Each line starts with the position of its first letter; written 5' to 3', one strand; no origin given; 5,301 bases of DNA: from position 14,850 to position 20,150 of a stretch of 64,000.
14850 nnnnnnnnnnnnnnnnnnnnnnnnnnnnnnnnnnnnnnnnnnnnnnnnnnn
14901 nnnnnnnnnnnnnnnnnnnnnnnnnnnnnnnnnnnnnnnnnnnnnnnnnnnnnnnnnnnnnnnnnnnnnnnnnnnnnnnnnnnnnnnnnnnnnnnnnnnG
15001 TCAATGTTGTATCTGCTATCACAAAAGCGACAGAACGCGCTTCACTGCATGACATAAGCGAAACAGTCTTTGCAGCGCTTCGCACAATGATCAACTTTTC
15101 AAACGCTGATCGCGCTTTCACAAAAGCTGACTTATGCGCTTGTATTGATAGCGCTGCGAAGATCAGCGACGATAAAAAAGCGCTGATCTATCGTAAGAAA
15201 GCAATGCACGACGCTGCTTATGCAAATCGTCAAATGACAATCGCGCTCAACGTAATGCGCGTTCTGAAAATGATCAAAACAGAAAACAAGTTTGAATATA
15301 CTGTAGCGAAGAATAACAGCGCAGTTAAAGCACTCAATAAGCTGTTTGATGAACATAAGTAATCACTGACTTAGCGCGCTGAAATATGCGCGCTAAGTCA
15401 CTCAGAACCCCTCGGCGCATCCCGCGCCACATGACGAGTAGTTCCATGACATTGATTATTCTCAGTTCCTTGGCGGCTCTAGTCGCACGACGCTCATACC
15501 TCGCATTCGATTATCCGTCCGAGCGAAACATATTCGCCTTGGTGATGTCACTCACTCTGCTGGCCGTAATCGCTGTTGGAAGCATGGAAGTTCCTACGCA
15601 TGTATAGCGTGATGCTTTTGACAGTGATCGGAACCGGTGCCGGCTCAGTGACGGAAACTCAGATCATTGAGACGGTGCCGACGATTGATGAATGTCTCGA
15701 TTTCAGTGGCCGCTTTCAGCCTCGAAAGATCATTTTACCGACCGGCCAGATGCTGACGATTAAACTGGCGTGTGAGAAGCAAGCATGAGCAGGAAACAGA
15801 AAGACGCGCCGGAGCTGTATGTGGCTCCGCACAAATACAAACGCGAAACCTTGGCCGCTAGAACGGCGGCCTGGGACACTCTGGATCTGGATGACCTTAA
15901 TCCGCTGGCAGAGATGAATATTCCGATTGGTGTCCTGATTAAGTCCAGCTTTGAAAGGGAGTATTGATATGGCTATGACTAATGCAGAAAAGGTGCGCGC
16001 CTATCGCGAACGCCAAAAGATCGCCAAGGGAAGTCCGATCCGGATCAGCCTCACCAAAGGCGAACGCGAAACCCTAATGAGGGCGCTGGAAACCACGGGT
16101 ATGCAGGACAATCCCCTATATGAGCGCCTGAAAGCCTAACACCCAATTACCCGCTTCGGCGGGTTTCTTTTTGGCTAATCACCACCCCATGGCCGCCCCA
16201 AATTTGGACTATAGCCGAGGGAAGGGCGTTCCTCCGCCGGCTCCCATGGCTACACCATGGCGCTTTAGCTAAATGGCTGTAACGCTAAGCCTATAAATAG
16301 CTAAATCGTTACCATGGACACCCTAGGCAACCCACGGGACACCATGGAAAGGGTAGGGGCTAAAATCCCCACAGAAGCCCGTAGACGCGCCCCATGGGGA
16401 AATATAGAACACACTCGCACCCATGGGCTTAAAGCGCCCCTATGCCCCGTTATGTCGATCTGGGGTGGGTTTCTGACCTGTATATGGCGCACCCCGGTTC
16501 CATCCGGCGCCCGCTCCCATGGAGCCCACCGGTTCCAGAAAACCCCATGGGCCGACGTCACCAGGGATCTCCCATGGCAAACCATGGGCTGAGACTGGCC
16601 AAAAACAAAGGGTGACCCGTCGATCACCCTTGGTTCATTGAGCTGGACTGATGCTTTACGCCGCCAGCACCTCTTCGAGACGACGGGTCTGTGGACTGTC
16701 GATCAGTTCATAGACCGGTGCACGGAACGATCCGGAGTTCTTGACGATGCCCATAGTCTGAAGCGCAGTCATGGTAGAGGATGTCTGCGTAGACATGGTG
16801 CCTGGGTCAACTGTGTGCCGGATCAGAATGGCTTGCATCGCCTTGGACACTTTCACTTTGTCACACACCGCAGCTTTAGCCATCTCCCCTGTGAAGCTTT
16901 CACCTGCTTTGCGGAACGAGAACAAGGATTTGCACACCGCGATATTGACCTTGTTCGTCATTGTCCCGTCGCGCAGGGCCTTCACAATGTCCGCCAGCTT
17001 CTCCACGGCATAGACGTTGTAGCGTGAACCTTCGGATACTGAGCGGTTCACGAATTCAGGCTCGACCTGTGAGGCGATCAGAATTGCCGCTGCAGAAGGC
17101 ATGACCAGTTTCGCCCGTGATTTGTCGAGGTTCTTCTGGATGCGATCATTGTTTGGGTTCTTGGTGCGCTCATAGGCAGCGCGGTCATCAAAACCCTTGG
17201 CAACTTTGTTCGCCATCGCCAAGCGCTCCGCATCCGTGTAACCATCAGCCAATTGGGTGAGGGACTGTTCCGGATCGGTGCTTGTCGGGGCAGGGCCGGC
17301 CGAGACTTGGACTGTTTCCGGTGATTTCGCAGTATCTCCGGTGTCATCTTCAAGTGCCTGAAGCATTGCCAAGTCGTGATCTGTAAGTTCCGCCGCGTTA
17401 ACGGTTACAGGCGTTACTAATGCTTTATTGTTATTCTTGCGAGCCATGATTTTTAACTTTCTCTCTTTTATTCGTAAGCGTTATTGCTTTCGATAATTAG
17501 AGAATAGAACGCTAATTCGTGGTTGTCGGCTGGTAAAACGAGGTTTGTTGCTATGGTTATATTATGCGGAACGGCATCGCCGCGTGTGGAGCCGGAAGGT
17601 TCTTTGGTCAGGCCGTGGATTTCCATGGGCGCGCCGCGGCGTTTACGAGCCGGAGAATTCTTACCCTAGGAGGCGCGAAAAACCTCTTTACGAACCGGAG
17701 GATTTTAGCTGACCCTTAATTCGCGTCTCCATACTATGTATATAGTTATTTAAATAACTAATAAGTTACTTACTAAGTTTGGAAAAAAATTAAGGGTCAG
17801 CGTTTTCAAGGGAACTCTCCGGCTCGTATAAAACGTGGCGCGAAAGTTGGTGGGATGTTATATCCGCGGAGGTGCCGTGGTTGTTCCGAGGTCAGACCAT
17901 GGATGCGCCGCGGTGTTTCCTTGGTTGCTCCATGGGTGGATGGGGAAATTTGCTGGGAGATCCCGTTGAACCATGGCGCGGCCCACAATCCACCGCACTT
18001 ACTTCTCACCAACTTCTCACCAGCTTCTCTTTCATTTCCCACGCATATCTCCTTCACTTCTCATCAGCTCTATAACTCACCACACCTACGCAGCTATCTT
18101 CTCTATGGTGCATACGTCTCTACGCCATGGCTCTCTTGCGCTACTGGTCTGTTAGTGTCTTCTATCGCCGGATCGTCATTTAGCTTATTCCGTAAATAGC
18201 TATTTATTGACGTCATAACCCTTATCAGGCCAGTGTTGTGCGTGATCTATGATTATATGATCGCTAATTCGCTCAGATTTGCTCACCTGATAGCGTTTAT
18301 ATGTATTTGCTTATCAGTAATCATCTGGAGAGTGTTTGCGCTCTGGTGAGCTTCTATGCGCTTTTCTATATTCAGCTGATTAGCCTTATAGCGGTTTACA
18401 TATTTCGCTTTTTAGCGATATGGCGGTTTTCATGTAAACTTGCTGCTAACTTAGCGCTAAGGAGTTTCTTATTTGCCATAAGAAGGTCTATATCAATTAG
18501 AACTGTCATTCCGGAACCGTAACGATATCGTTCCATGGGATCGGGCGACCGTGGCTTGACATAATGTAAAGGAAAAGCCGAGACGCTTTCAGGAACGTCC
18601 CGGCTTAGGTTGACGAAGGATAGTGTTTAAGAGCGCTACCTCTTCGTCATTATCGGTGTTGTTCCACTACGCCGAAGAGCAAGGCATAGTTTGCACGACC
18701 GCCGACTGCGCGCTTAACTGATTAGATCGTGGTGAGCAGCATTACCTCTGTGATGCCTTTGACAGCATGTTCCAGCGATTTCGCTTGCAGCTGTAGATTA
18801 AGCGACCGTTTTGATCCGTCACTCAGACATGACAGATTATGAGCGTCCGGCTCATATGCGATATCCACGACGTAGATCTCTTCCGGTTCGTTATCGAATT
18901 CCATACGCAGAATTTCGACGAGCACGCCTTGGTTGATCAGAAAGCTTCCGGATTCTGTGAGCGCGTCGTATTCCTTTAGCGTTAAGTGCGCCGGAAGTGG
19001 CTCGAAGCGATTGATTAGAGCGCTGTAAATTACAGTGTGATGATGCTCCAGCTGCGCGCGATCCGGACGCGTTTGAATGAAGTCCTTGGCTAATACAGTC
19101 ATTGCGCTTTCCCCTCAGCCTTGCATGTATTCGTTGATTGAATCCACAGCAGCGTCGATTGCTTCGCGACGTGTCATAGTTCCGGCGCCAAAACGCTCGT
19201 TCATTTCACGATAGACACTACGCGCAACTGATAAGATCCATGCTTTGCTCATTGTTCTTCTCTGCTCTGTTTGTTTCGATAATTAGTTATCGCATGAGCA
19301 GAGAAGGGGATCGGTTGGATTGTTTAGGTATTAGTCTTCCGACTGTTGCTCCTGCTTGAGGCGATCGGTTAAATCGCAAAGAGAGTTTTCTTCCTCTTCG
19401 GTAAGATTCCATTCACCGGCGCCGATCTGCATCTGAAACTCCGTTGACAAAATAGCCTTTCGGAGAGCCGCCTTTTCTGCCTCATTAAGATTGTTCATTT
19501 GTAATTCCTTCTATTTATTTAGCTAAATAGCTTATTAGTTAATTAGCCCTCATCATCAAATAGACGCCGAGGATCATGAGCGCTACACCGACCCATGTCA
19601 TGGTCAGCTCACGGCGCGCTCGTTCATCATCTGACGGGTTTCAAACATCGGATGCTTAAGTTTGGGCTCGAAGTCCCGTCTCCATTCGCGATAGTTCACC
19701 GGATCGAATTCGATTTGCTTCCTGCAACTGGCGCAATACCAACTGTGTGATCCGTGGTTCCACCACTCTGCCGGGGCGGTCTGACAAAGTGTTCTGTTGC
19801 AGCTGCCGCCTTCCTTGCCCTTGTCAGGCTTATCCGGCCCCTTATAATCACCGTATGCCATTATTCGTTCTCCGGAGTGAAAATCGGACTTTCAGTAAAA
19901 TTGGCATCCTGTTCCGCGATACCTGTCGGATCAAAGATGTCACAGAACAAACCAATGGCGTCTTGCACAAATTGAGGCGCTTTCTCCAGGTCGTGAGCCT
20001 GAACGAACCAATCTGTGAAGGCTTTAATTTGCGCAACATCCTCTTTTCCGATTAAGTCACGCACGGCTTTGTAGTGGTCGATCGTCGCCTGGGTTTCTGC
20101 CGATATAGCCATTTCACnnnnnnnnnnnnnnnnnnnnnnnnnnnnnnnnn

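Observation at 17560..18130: Complex repeat and structure region with a ~140-nt pyrimidine-only tract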

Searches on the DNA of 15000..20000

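Call 4: search_rna_families(source=window, start=15000, end=20000, threshold=evalue, max_evalue=1)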
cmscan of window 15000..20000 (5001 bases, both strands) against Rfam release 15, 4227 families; matches with E-value up to 1: 1.
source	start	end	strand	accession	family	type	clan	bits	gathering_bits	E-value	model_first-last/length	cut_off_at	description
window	15089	15188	-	RF02254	mir-35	Gene; miRNA;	CL00088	25.9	70.2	0.11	1-72/72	no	mir-35 microRNA precursor family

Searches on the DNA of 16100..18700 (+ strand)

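Call 3: search_dna_similar(query=window:16100-18700:+, collection=phages, mode=distant, max_rows=30)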
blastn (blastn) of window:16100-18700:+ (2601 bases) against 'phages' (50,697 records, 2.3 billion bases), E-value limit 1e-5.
No match.

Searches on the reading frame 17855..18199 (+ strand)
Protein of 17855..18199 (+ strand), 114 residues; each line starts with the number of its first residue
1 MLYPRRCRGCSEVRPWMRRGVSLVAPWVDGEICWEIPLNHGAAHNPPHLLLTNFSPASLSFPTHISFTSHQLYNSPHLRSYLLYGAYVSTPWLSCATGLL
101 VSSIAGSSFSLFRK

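Call 8: search_protein_families(library=pfam, proteins=[window:17855-18199:+], max_evalue=0.01)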
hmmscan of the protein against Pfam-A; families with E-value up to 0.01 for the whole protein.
window:17855-18199:+ (114 aa): 0 families

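Call 9: search_protein_families(library=phrogs, proteins=[window:17855-18199:+], max_evalue=0.01)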
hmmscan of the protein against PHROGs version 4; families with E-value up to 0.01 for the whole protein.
window:17855-18199:+ (114 aa): 0 families
